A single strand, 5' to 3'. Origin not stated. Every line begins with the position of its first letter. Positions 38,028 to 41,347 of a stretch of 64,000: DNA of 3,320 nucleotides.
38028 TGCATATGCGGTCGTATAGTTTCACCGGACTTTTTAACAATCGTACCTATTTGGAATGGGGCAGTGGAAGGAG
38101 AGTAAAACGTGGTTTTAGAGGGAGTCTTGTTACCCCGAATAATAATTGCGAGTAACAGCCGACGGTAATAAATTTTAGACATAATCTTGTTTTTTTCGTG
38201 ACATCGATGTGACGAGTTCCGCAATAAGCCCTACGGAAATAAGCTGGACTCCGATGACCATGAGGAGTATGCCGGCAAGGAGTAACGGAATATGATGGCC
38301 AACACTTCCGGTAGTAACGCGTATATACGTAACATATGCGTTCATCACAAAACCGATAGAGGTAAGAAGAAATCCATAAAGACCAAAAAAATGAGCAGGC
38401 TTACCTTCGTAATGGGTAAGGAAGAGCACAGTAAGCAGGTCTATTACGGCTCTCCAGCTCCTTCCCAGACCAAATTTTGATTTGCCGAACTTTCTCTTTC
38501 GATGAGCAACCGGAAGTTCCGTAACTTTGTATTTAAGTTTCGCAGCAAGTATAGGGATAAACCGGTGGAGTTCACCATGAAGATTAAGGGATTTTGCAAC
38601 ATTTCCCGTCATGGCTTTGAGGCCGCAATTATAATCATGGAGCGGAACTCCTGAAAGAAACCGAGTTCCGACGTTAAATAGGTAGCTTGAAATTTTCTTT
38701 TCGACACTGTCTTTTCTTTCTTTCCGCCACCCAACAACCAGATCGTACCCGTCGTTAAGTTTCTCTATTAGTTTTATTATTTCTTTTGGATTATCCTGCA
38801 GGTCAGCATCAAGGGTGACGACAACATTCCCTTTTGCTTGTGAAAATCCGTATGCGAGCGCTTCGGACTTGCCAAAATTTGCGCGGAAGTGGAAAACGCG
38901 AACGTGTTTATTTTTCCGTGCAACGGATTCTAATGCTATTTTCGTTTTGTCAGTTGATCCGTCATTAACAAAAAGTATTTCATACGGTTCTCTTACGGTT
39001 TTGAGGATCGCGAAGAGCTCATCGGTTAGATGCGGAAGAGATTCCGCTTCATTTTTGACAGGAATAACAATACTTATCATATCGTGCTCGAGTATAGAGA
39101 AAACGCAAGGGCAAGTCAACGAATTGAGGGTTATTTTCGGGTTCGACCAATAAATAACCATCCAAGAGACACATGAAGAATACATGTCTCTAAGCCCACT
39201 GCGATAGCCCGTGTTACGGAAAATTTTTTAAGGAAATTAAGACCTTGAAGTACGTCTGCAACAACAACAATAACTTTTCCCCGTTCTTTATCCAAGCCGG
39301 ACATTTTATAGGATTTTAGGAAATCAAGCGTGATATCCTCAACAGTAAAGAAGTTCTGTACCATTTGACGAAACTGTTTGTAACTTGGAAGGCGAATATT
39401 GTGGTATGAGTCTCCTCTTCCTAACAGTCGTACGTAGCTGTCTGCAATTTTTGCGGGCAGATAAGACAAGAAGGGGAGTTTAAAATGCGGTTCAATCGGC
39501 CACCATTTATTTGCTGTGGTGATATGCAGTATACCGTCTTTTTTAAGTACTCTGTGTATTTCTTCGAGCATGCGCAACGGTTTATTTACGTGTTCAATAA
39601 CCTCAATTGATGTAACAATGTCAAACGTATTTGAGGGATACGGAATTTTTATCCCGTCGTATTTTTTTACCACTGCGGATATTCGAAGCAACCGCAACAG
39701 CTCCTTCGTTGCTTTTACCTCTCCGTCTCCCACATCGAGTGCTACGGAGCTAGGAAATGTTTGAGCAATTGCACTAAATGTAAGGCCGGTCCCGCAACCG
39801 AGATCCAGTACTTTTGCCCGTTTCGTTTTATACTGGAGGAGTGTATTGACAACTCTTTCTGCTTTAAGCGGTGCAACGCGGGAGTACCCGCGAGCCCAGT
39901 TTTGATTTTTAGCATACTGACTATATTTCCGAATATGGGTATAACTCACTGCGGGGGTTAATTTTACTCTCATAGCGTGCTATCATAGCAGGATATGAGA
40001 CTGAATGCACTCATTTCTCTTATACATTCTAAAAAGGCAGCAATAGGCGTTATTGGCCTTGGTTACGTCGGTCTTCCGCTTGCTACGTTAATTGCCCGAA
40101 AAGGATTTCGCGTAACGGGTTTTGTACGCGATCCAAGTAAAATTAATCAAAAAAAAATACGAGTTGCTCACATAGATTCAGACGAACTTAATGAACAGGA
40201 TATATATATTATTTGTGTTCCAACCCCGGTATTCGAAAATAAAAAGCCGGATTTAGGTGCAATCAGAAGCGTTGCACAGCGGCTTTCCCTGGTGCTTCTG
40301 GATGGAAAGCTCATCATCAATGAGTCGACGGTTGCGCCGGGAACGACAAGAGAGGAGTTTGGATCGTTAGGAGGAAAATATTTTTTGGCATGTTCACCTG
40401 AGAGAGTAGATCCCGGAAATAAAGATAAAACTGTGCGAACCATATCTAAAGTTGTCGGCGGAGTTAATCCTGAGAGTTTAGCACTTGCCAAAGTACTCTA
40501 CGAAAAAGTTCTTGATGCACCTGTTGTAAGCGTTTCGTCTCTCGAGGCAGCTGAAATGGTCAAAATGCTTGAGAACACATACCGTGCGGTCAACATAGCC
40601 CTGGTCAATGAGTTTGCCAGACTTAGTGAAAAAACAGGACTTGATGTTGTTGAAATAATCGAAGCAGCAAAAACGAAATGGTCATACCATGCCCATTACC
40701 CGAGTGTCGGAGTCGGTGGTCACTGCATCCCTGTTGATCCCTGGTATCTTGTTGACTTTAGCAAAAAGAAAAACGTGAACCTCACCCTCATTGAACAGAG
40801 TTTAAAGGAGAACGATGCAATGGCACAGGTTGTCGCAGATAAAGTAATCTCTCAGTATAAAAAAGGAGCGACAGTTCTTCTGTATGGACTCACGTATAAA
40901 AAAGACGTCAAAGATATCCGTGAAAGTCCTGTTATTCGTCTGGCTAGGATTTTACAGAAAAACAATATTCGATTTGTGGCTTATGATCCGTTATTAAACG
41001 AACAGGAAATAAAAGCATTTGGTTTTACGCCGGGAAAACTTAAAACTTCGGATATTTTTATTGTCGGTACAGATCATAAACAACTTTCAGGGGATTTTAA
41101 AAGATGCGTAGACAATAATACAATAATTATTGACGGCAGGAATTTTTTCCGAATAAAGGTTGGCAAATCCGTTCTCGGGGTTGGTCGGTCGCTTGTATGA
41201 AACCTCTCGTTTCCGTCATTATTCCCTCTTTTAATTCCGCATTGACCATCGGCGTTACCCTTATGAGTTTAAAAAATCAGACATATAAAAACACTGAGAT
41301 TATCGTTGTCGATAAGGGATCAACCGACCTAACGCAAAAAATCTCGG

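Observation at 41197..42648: Rosetta-stone fusion: GT2 glycosyltransferase, TM segment, SAM methyltransferase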

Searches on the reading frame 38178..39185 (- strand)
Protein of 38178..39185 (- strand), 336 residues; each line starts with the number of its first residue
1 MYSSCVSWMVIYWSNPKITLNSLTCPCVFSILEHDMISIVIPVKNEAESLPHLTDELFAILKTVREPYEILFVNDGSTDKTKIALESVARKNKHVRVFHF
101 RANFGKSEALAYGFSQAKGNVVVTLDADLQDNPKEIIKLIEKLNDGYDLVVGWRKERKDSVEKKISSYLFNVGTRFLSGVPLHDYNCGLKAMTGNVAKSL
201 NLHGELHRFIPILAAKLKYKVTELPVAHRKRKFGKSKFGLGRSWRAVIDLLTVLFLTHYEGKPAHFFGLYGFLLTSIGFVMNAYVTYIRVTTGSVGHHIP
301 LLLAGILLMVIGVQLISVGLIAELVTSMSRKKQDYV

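Call 3: search_protein_families(library=pfam, proteins=[window:38178-39185:-], max_evalue=0.01)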
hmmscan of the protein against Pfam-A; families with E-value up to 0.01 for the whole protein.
window:38178-39185:- (336 aa): 3 families
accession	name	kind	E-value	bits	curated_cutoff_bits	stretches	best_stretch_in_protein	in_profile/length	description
PF00535.33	Glycos_transf_2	-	3.4e-31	108.9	23.3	1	38-169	1-130/168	Glycosyl transferase family 2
PF10111.15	Glyco_tranf_2_2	-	2.9e-10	40.5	27.3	1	38-141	1-107/276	Glycosyltransferase like family 2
PF13641.12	Glyco_tranf_2_3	-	1.4e-05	25.7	27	1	37-140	3-108/230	Glycosyltransferase like family 2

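Call 20: search_protein_families(library=ncbifam, proteins=[window:38178-39080:-], max_evalue=0.00001)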
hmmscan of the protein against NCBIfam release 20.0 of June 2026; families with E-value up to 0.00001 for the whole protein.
window:38178-39080:- (301 aa): 15 families
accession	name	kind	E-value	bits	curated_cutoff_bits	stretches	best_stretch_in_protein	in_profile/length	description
NF007986.1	PRK10714.1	equivalog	7.3e-56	189.5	529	1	2-291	8-294/316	undecaprenyl-phosphate 4-deoxy-4-formamido-L-arabinose transferase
NF047588.1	GlcsyltransPgfSStrep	equivalog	1.1e-39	136.5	500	1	2-291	3-288/308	glycosyltransferase PgfS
TIGR04182.1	glyco_TIGR04182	equivalog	4.2e-25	88.7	325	1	2-297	2-289/293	S-layer glycoprotein N-glycosyltransferase AglJ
TIGR03937.1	PgaC_IcaA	equivalog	1.2e-16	60.7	422.3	1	1-109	46-151/407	poly-beta-1,6-N-acetyl-D-glucosamine synthase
NF041875.1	EPS_EpsD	equivalog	3.2e-12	46.5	370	1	2-110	1-106/325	exopolysaccharide biosynthesis glycosyltransferase EpsD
NF007482.0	PRK10073.1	equivalog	1.6e-11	43.8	423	1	2-106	8-108/334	glycosyltransferase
NF058614.1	PPMAGASynPpgS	equivalog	1.9e-11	43.8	370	1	4-202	4-205/226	polyprenyl-phospho-N-acetylgalactosaminyl synthase PpgS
TIGR03965.1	mycofact_glyco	equivalog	3.4e-11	42.7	280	1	2-110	76-181/467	mycofactocin biosynthesis glycosyltransferase MftF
TIGR04283.1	glyco_like_mftF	equivalog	4e-11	42.9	182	1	2-108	1-96/221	TIGR04283 family arsenosugar biosynthesis glycosyltransferase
NF010496.0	PRK13915.1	equivalog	3.7e-10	39.4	262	1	2-105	33-139/307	glucosyl-3-phosphoglycerate synthase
NF047683.1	TeichurnBiosyTuaG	equivalog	3.6e-08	33.3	400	1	2-105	8-108/252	teichuronic acid biosynthesis protein TuaG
NF041391.1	DPhHxTase_Halo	equivalog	4.8e-08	32.2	375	1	33-197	25-187/213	dolichyl-phosphate hexose transferase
NF045692.1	OglycostaseCruG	equivalog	1.3e-06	27.7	600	1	2-115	43-160/386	2'-O-glycosyltransferase CruG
NF050050.1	ProtGlycPglI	equivalog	1.4e-06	27.9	500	1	2-129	4-130/306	GalNAc(5)-diNAcBac-PP-undecaprenol beta-1,3-glucosyltransferase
TIGR03111.1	glyc2_xrt_Gpos1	hypoth_equivalog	1.4e-06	27.4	363.95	1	2-113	51-161/439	TIGR03111 family XrtG-associated glycosyltransferase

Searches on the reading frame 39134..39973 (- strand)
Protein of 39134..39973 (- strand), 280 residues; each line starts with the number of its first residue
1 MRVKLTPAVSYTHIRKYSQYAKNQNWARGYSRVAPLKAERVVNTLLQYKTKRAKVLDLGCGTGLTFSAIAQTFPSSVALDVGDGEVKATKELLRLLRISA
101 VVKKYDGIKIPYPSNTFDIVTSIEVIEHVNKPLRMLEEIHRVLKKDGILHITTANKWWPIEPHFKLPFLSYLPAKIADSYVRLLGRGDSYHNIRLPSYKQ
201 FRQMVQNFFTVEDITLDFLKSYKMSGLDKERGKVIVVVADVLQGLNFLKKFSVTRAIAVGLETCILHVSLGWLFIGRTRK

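Call 3: search_protein_families(library=pfam, proteins=[window:39134-39973:-], max_evalue=0.01)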
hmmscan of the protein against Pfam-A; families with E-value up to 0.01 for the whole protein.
window:39134-39973:- (280 aa): 15 families
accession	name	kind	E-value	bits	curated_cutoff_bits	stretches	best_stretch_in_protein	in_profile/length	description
PF08241.18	Methyltransf_11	-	6.8e-20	71.9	21.2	1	56-150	1-94/95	Methyltransferase domain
PF13489.12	Methyltransf_23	-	2.4e-18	66.8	27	1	36-175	7-124/164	Methyltransferase domain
PF13649.12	Methyltransf_25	-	1.1e-15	58.5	27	1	55-147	1-97/97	Methyltransferase domain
PF13847.12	Methyltransf_31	-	2.1e-14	53.8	27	1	50-155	2-113/145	Methyltransferase domain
PF08242.18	Methyltransf_12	-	1.8e-13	51.4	30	1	56-149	1-98/98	Methyltransferase domain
PF01209.24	Ubie_methyltran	-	1.9e-06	27.8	20.1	1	50-173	46-181/233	ubiE/COQ5 methyltransferase family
PF08003.17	Methyltransf_9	-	7.5e-05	22.3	23.8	1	37-153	103-219/315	Protein of unknown function (DUF1698)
PF02353.26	CMAS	-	0.00016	21.5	27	1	53-154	64-167/273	Mycolic acid cyclopropane synthetase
PF03141.22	Methyltransf_29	-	0.00038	19.6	23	1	49-149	115-215/506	Putative S-adenosyl-L-methionine-dependent methyltransferase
PF05175.20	MTS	-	0.00061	19.9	23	1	48-151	29-138/170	Methyltransferase small domain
PF07021.18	MetW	-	0.00074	19.6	21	1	50-145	12-104/193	Methionine biosynthesis protein MetW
PF05219.18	DREV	-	0.00094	18.8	26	1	50-147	93-182/265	DREV methyltransferase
PF06325.19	PrmA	-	0.0011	19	22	1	44-149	154-256/296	Ribosomal protein L11 methyltransferase (PrmA)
PF05148.21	Methyltransf_8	-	0.0053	17.1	27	0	41-152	62-157/219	Hypothetical methyltransferase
PF20890.2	Dbr1_C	-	0.0085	16.9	27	0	66-120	19-69/86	Dbr1, C-terminal domain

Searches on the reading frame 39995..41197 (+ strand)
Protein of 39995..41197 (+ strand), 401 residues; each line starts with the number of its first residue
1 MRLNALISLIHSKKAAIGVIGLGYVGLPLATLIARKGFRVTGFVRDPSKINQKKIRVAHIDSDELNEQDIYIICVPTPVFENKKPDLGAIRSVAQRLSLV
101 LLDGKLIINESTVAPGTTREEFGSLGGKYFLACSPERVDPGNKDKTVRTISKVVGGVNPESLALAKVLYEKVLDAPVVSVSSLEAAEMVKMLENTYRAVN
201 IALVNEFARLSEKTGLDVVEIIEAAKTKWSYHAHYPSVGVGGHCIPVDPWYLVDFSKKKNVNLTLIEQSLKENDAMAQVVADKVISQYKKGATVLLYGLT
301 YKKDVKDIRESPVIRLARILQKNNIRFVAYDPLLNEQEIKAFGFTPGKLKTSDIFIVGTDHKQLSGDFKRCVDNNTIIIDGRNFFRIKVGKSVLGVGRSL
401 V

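Call 3: search_protein_families(library=pfam, proteins=[window:39995-41197:+], max_evalue=0.01)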
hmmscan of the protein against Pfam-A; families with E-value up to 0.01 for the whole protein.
window:39995-41197:+ (401 aa): 10 families
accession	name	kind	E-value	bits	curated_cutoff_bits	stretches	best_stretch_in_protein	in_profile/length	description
PF00984.24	UDPG_MGDP_dh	-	1.3e-28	99.4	25.4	1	184-274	1-93/94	UDP-glucose/GDP-mannose dehydrogenase family, central domain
PF03721.20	UDPG_MGDP_dh_N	-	1.6e-27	96.7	27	2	63-163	72-181/187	UDP-glucose/GDP-mannose dehydrogenase family, NAD binding domain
PF03720.21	UDPG_MGDP_dh_C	-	7.8e-20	71.6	30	1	296-385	2-101/103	UDP-glucose/GDP-mannose dehydrogenase family, UDP binding domain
PF03446.21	NAD_binding_2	-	3.3e-08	34.1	21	1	17-120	2-102/161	NAD binding domain of 6-phosphogluconate dehydrogenase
PF03807.23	F420_oxidored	-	0.00019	22.4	21.6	1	17-82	2-74/94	NADP oxidoreductase coenzyme F420-dependent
PF13460.12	NAD_binding_10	-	0.00065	20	27.2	0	23-70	4-54/184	NAD(P)H-binding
PF02558.23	ApbA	-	0.00079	19.5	22.2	1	17-86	1-68/150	Ketopantoate reductase PanE/ApbA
PF02826.25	2-Hacid_dh_C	-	0.0016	18.3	25.1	0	13-76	35-100/178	D-isomer specific 2-hydroxyacid dehydrogenase, NAD binding domain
PF01210.29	NAD_Gly3P_dh_N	-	0.0067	16.9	23.1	0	17-66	2-49/158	NAD-dependent glycerol-3-phosphate dehydrogenase N-terminus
PF02737.24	3HCDH_N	-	0.0083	16.5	22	0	17-57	2-42/180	3-hydroxyacyl-CoA dehydrogenase, NAD binding domain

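Call 20: search_protein_families(library=ncbifam, proteins=[window:39995-41197:+], max_evalue=0.00001)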
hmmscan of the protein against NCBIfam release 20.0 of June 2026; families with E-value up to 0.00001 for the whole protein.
window:39995-41197:+ (401 aa): 11 families
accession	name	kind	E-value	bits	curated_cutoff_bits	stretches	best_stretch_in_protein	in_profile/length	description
TIGR03026.1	NDP-sugDHase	subfamily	4.7e-99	331.9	189.8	2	50-383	59-413/413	nucleotide sugar dehydrogenase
NF040825.1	UDPMaNacDH_Arch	equivalog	4.7e-67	226.7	750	1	16-386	2-402/418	UDP-N-acetyl-D-mannosamine dehydrogenase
NF008286.0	PRK11064.1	equivalog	7.2e-51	173.1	459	1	15-375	4-410/420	UDP-N-acetyl-D-mannosamine dehydrogenase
NF011729.0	PRK15182.1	equivalog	3.6e-49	167.7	592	1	63-364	72-391/425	Vi polysaccharide biosynthesis UDP-N-acetylglucosamine C-6 dehydrogenase TviB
NF047673.2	TeichurnBiosyTuaD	equivalog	3.6e-35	122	700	1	53-390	63-419/439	UDP-glucose 6-dehydrogenase TuaD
NF041297.1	UDPGDh_AglM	equivalog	5.4e-31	108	670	1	58-384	65-416/429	UDP-glucose 6-dehydrogenase AglM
NF011631.0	PRK15057.1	equivalog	3.4e-16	59.4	757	1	65-338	71-343/388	UDP-glucose 6-dehydrogenase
TIGR01505.1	tartro_sem_red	equivalog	2.9e-09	36.6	340.75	1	17-224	2-203/291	2-hydroxy-3-oxopropionate reductase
NF008592.0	PRK11559.1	equivalog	1.7e-06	27.5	397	1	15-225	3-207/296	2-hydroxy-3-oxopropionate reductase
TIGR01692.1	HIBADH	equivalog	3.1e-06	26.7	291.6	1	20-256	2-235/288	3-hydroxyisobutyrate dehydrogenase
NF005650.0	PRK07417.1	equivalog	6.8e-06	25.6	290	0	16-87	3-78/281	prephenate/arogenate dehydrogenase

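Call 72: search_solved_structures(query=window:39995-41197:+, max_evalue=1e-10)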
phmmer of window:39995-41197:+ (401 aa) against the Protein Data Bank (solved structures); distinct sequences matched with E-value up to 1e-10: 30.
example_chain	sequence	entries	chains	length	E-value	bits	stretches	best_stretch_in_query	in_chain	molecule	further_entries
4r16_A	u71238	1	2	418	1.1e-52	182.3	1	63-399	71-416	418aa long hypothetical UDP-N-acetyl-D-mannosaminuronic acid dehydrogenase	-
3ojl_A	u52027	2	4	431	1.7e-44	155.4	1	14-365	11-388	Cap5O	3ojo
4xr9_A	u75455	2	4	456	1.5e-38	135.8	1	58-348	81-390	CalS8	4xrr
3g79_A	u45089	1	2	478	5.9e-30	107.5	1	61-387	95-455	NDP-N-acetyl-D-galactosaminuronic acid dehydrogenase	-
3vtf_A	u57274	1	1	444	2.9e-26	95.4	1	65-342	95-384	UDP-glucose 6-dehydrogenase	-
3gg2_A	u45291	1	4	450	1.4e-23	86.6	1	64-344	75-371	Sugar dehydrogenase, UDP-glucose/GDP-mannose dehydrogenase family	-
2y0e_A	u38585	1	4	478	1.6e-21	79.7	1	67-339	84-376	UDP-GLUCOSE DEHYDROGENASE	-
2y0d_A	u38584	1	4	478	5.6e-21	78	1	67-339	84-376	UDP-GLUCOSE DEHYDROGENASE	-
2y0c_A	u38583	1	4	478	5.6e-21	78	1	67-339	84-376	UDP-GLUCOSE DEHYDROGENASE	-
1mfz_A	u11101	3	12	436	1.6e-20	76.4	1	67-324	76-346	GDP-mannose 6-dehydrogenase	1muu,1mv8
4a7p_A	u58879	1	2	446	2.9e-19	72.3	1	65-340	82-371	UDP-GLUCOSE DEHYDROGENASE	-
1dli_A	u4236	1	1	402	1.1e-16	63.8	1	167-339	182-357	UDP-GLUCOSE DEHYDROGENASE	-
3phl_A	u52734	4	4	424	4.2e-16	61.9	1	63-339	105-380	UDP-glucose 6-dehydrogenase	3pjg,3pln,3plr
3pid_A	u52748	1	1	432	4.5e-16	61.8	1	63-339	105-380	UDP-glucose 6-dehydrogenase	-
2o3j_A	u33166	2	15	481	1.7e-15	59.9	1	66-338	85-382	UDP-glucose 6-dehydrogenase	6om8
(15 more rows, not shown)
